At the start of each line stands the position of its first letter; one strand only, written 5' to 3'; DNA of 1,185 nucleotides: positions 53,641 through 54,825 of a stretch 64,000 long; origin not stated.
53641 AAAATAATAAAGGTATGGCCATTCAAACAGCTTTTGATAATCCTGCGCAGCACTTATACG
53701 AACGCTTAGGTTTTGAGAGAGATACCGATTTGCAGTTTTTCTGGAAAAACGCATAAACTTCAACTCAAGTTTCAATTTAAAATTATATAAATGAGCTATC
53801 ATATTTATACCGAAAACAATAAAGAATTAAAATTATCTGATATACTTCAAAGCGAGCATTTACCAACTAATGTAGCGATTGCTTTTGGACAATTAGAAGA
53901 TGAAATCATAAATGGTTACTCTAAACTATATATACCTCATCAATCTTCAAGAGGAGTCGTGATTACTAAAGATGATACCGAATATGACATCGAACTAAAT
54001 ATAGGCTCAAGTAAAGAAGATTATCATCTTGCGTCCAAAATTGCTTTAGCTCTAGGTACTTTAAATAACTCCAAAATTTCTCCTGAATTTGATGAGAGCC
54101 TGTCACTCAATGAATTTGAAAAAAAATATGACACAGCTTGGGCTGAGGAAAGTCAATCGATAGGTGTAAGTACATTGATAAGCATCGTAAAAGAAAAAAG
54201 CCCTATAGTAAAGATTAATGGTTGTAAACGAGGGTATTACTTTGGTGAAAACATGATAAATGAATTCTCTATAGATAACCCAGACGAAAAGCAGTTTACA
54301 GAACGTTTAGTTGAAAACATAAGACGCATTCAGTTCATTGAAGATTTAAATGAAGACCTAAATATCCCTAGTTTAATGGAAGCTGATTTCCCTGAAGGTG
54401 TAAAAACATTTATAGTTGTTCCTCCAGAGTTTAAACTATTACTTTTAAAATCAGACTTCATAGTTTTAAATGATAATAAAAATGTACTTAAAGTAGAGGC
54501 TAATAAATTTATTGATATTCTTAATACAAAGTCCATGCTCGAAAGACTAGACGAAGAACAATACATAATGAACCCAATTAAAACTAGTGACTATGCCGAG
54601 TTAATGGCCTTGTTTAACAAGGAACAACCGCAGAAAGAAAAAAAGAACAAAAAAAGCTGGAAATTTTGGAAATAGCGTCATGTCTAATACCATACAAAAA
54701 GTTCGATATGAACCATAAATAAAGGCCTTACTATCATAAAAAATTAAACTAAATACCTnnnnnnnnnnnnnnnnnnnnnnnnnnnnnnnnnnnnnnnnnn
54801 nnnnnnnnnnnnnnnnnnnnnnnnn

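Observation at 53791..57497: Candidate undescribed two-gene system: unknown 294-aa protein plus membrane-anchored SF2 DEAH helicase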

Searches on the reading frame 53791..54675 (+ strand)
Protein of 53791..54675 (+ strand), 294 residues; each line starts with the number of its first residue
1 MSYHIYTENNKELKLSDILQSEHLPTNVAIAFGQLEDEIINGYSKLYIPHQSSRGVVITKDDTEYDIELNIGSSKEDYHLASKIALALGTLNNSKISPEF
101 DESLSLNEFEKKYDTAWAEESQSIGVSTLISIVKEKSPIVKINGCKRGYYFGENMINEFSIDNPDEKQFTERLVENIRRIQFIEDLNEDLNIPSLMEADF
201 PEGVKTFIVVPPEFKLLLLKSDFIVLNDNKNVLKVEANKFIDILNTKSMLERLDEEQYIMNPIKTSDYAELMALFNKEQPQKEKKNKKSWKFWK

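Call 3: search_protein_families(library=pfam, proteins=[window:53791-54675:+], max_evalue=1)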
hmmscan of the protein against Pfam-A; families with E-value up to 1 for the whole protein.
window:53791-54675:+ (294 aa): 0 families

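Call 4: search_protein_families(library=padloc, proteins=[window:53791-54675:+], max_evalue=1)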
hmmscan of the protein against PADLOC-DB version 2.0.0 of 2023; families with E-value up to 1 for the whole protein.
window:53791-54675:+ (294 aa): 0 families

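Call 5: search_protein_families(library=ncbifam, proteins=[window:53791-54675:+], max_evalue=1)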
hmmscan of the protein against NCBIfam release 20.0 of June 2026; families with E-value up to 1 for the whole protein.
window:53791-54675:+ (294 aa): 0 families

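Call 7: find_homologous_proteins(query=window:53791-54675:+)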
Query window:53791-54675:+ (294 aa): 13 proteins with E <= 0.001 among 919 candidates.
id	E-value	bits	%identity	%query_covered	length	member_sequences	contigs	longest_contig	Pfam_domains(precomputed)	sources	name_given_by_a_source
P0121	1.3e-187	640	100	100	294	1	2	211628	-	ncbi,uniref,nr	ncbi:hypothetical protein [uncultured Psychroserpens sp.]|uniref:hypothetical protein n=1 Tax=uncult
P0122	2.7e-108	380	60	100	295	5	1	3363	-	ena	-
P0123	1.2e-105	371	57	100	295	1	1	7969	-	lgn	-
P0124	7.2e-94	333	52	95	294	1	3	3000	PF14132.12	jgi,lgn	jgi:hypothetical protein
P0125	5.0e-81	290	44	94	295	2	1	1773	-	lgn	-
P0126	5.7e-81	290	46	94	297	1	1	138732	PF14132.12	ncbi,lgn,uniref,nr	ncbi:hypothetical protein C8N46_110122 [Kordia periserrulae]|uniref:Uncharacterized protein n=1 Tax=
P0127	6.0e-74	267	44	100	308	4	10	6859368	-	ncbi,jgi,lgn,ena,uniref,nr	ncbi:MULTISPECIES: hypothetical protein [Mucilaginibacter]|jgi:hypothetical protein|uniref:hypotheti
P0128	1.9e-73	266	44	100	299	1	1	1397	-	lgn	-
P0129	2.7e-70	255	46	100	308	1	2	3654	-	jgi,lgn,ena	-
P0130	8.7e-70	254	42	100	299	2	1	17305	PF14132.12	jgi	jgi:hypothetical protein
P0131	1.8e-65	239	41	100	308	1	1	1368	-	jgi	jgi:hypothetical protein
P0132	5.4e-63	231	40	100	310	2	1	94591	-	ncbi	ncbi:hypothetical protein ACVW0P_004000 [Mucilaginibacter sp. UYNi724]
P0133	2.6e-61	226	41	100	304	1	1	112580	-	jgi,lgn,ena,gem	-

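Call 12: find_encoding_contigs(protein=P0126, flank=6000, max_places=2)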
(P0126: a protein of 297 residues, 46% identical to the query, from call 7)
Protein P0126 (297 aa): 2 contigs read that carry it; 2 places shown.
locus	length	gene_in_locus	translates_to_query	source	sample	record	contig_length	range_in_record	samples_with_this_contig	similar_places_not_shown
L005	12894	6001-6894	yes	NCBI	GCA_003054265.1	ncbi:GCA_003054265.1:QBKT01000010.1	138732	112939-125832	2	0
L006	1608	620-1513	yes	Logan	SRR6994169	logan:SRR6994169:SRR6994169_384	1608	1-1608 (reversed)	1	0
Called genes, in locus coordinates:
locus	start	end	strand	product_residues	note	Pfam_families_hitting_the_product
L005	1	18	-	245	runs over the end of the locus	PF00535:Glycos_transf_2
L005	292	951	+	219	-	PF14093:DUF4271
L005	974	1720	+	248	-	PF02602:HEM4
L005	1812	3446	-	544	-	PF01293:PEPCK_ATP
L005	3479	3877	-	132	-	PF04241:DUF423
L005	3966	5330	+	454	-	PF01408:GFO_IDH_MocA (weak), PF03435:Sacchrp_dh_NADP, PF16653:Sacchrp_dh_C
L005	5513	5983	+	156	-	PF13404:HTH_AsnC-type, PF13412:HTH_24, PF01037:AsnC_trans_reg, PF22482:AsnC_trans_reg_3 (weak)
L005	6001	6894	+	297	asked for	PF14132:DUF4299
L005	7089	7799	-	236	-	PF04298:Zn_peptidase_2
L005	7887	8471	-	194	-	-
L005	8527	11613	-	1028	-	PF00133:tRNA-synt_1, PF09334:tRNA-synt_1g, PF13603:tRNA-synt_1_2, PF08264:Anticodon_1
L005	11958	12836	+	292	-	PF18075:FtsX_ECD, PF02687:FtsX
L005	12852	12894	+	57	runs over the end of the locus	-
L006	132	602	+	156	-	PF13404:HTH_AsnC-type, PF13412:HTH_24, PF01037:AsnC_trans_reg, PF22482:AsnC_trans_reg_3 (weak)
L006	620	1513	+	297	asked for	PF14132:DUF4299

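Call 13: find_encoding_contigs(protein=P0127, flank=6000, max_places=3)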
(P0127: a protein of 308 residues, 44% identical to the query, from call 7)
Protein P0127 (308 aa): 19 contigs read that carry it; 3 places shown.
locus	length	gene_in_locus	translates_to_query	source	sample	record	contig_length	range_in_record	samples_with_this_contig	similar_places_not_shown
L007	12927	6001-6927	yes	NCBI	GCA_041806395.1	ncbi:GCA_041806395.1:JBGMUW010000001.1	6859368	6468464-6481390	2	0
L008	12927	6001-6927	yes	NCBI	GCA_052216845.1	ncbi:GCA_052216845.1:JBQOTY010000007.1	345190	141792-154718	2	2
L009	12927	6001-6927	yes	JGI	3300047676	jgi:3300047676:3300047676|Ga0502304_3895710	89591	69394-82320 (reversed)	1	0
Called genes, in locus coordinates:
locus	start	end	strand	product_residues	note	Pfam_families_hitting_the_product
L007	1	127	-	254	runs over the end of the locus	PF00557:Peptidase_M24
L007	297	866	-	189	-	PF01872:RibD_C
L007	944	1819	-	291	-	PF00561:Abhydrolase_1, PF12146:Hydrolase_4 (weak), PF12697:Abhydrolase_6, PF03096:Ndr (weak)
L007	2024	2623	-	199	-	-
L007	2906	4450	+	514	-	PF01939:NucS_C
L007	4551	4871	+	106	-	PF12840:HTH_20, PF01022:HTH_5 (weak), PF12802:MarR_2 (weak)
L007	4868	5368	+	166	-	PF08327:AHSA1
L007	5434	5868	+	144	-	PF00903:Glyoxalase, PF06983:3-dmu-9_3-mt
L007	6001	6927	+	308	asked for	-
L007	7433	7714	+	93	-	PF04248:NTP_transf_9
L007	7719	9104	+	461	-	PF01494:FAD_binding_3 (faint), PF07992:Pyr_redox_2, PF13738:Pyr_redox_3 (weak), PF00070:Pyr_redox, PF02852:Pyr_redox_dim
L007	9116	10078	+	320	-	PF00005:ABC_tran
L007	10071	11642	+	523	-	PF00528:BPD_transp_1, PF04069:OpuAC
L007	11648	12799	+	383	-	PF12867:DinB_2 (weak), PF03781:FGE-sulfatase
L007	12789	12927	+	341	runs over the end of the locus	PF10017:Methyltransf_33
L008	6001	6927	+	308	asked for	-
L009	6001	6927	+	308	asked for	-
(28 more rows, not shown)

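Call 14: find_encoding_contigs(protein=P0133, flank=6000, max_places=2)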
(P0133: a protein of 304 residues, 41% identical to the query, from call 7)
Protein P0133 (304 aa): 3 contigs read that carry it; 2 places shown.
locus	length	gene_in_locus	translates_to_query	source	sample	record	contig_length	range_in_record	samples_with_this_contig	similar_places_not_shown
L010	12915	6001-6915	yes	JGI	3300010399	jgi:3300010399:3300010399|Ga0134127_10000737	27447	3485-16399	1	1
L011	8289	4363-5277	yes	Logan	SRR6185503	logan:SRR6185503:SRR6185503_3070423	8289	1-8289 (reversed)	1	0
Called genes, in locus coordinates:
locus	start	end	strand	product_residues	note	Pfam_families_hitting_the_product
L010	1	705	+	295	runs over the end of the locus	PF23952:LRR_EndoS (faint), PF25019:LRR_R13L1-DRL21 (faint), PF12799:LRR_4 (faint), PF23598:LRR_14 (weak)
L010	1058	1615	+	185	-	PF01797:Y1_Tnp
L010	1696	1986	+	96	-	-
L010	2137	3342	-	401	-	PF00145:DNA_methylase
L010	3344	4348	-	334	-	PF20553:Methyltransf_35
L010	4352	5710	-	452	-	PF02518:HATPase_c (faint), PF13589:HATPase_c_3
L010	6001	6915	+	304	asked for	-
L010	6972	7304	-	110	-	PF18977:DUF5713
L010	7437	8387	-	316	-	-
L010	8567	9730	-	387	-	PF08240:ADH_N, PF16912:Glu_dehyd_C (weak), PF00107:ADH_zinc_N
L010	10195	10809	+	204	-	PF00440:TetR_N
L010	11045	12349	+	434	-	PF02321:OEP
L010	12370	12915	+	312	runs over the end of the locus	PF25917:BSH_RND, PF25973:BSH_CzcB (weak)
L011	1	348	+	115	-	?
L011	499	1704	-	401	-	PF00145:DNA_methylase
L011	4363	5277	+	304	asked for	-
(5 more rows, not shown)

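Call 16: find_encoding_contigs(protein=P0123, flank=6000, max_places=2)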
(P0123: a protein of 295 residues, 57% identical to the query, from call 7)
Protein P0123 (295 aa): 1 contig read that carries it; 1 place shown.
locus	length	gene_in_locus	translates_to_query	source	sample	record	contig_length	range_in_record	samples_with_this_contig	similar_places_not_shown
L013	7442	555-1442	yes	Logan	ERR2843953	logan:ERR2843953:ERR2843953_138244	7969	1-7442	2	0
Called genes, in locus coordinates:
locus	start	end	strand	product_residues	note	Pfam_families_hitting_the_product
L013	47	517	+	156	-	PF13404:HTH_AsnC-type, PF13412:HTH_24, PF12840:HTH_20 (weak), PF01037:AsnC_trans_reg, PF22482:AsnC_trans_reg_3 (weak)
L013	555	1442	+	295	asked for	-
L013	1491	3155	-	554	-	PF00488:MutS_V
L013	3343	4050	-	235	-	PF04298:Zn_peptidase_2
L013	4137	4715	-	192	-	-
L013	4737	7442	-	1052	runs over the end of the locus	PF00133:tRNA-synt_1, PF09334:tRNA-synt_1g, PF13603:tRNA-synt_1_2, PF08264:Anticodon_1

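Call 17: find_encoding_contigs(protein=P0122, flank=6000, max_places=2)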
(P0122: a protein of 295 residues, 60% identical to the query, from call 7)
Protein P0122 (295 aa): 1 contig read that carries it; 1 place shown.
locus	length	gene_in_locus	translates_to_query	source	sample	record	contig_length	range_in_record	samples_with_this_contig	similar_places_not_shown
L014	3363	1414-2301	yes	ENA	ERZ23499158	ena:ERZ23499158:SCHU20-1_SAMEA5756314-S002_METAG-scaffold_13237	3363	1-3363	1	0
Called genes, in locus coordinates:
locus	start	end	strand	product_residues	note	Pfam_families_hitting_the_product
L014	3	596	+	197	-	?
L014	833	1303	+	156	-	PF13404:HTH_AsnC-type, PF13412:HTH_24, PF01037:AsnC_trans_reg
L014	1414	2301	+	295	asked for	-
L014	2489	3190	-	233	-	PF04298:Zn_peptidase_2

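Call 28: search_protein_families(library=pfam, alignment_id=A2, max_evalue=0.1)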
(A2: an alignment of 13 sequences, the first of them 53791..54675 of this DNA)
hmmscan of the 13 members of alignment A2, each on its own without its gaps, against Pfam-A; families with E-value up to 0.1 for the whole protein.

A. member 1, window:53791-54675:+ (294 aa): 0 families

B. families by the number of members that match (of 13 scanned): 6 families
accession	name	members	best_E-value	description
PF14132.11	DUF4299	5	3.4e-09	Domain of unknown function (DUF4299)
PF06995.16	Phage_P2_GpU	2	0.016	Phage P2 GpU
PF16777.11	RHH_7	1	0.027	Transcriptional regulator, RHH-like, CopG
PF17767.7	NAPRTase_N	1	0.058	Nicotinate phosphoribosyltransferase (NAPRTase) N-terminal domain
PF18865.6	AbiJ_NTD5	1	0.081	AbiJ N-terminal domain 5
PF24983.1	DUF7774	1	0.099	Domain of unknown function (DUF7774)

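Call 29: search_solved_structures(query=A2, max_evalue=1)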
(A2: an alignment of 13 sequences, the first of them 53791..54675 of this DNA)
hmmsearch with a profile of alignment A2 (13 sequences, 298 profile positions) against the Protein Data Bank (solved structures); distinct sequences matched with E-value up to 1: 1.
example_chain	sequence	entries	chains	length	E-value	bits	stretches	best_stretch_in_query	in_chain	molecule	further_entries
6xmd_B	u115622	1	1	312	0.49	12.8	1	192-236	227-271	Tlg2 Qa SNARE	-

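Call 80: predict_structure(alignment_id=A2)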
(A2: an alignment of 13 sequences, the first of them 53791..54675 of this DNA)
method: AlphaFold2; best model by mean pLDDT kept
length: 294 residues; sequences in the alignment: 13
mean_pLDDT: 90.4   pTM: 0.84
mean pLDDT of the five models: 90.4, 89.8, 89.7, 87.8, 86.8
residues with pLDDT >= 90: 234; 70-90: 44; 50-70: 2; < 50: 14
segments of 3 or more residues with pLDDT < 50: 281-294
pLDDT, mean of each block of 10 residues (from residue 1): 93 94 94 89 90 94 94 96 98 96 97 96 93 93 84 96 95 95 89 88 91 94 92 94 94 95 94 82 41 37
secondary structure, 60 per line:
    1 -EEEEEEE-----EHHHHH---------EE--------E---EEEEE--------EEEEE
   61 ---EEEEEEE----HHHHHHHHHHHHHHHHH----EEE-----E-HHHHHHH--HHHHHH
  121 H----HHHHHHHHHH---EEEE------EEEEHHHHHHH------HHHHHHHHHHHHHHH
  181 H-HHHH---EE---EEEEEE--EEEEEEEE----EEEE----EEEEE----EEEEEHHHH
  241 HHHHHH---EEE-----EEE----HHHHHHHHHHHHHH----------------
elements in order: E2-8 H15-19 E43-47 E56-60 E64-70 H75-91 E96-98 H106-112 H115-121 H126-135 E139-142 E149-152 H153-159 H166-181 H183-186 E195-200 E203-210 E215-218 E223-227 E232-236 H237-246 E250-252 E258-260 H265-278

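Call 83: fold_search(model_id=the predicted structure, library=pdb)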
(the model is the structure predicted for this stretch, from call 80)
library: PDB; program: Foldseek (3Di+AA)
matches with E <= 10: 188; with E <= 0.001: 0
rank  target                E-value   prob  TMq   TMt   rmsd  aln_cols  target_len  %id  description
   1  2jpi_MODEL_1_A        1.1e-01  0.90  0.23  0.56   5.4       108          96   16  NMR structure of PA4090 from Pseudomonas aeruginosa (released 2007-10-16)
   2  4cbv_A                1.8e-01  0.28  0.13  0.15  15.5       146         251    9  X-ray structure of full-length ComE from Streptococcus pneumoniae. (released 2014-02-12)
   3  5nzc_A                2.3e-01  0.33  0.14  0.29  10.2       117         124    8  A disulfide switch determines proteolytic resistance in the birch pollen allergen Bet v 2 (released 2017-10-25)
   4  4cbv_C                2.3e-01  0.23  0.13  0.15  15.2       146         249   10  X-ray structure of full-length ComE from Streptococcus pneumoniae. (released 2014-02-12)
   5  8q8p_A                2.3e-01  0.12  0.15  0.14  12.9       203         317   14  Cryo-EM structure of the magnesium channel CtMrs2 in the closed state (released 2024-11-27)
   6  1f47_B                2.7e-01  0.41  0.20  0.36   9.6       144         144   11  THE BACTERIAL CELL-DIVISION PROTEIN ZIPA AND ITS INTERACTION WITH AN FTSZ FRAGMENT REVEALED BY X-RAY CRYSTALLOGRAPHY (released 2001-06-13)
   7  1y2f                  2.9e-01  0.57  0.24  0.43   6.7       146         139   11  Crystal Structure of ZipA with an inhibitor (released 2005-03-01)
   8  8rxx_SN               4.5e-01  0.33  0.14  0.31   5.4        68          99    9  CRYO-EM STRUCTURE OF LEISHMANIA MAJOR 80S RIBOSOME WITH A/P/E-site tRNA AND mRNA : LM32Cs3H1 sKO STRAIN (released 2024-05-15)
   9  4wj3_B                5.3e-01  0.09  0.21  0.15  19.1       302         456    8  Crystal structure of the asparagine transamidosome from Pseudomonas aeruginosa (released 2014-12-31)
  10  5nzb                  6.3e-01  0.21  0.15  0.29   9.8       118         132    8  A disulfide switch determines proteolytic resistance in the birch pollen allergen Bet v 2 (released 2017-10-25)
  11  1s99_A                7.1e-01  0.06  0.15  0.21  14.7       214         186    9  The structure and function of B. subtilis YkoF gene product: ligand free protein (released 2004-10-05)
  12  1s99_B                7.5e-01  0.06  0.15  0.21  15.2       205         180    7  The structure and function of B. subtilis YkoF gene product: ligand free protein (released 2004-10-05)
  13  8bq7_B                7.9e-01  0.09  0.16  0.16  17.7       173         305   10  Structure of the mouse 8-oxoguanine DNA Glycosylase mOGG1 in complex with ligand TH2829 (released 2023-11-29)
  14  1f7w                  8.4e-01  0.28  0.23  0.40   7.0       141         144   11  SOLUTION STRUCTURE OF C-TERMINAL DOMAIN ZIPA (released 2001-06-28)
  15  3c6k_C                8.9e-01  0.14  0.18  0.16   6.5       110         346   11  Crystal structure of human spermine synthase in complex with spermidine and 5-methylthioadenosine (released 2008-02-19)
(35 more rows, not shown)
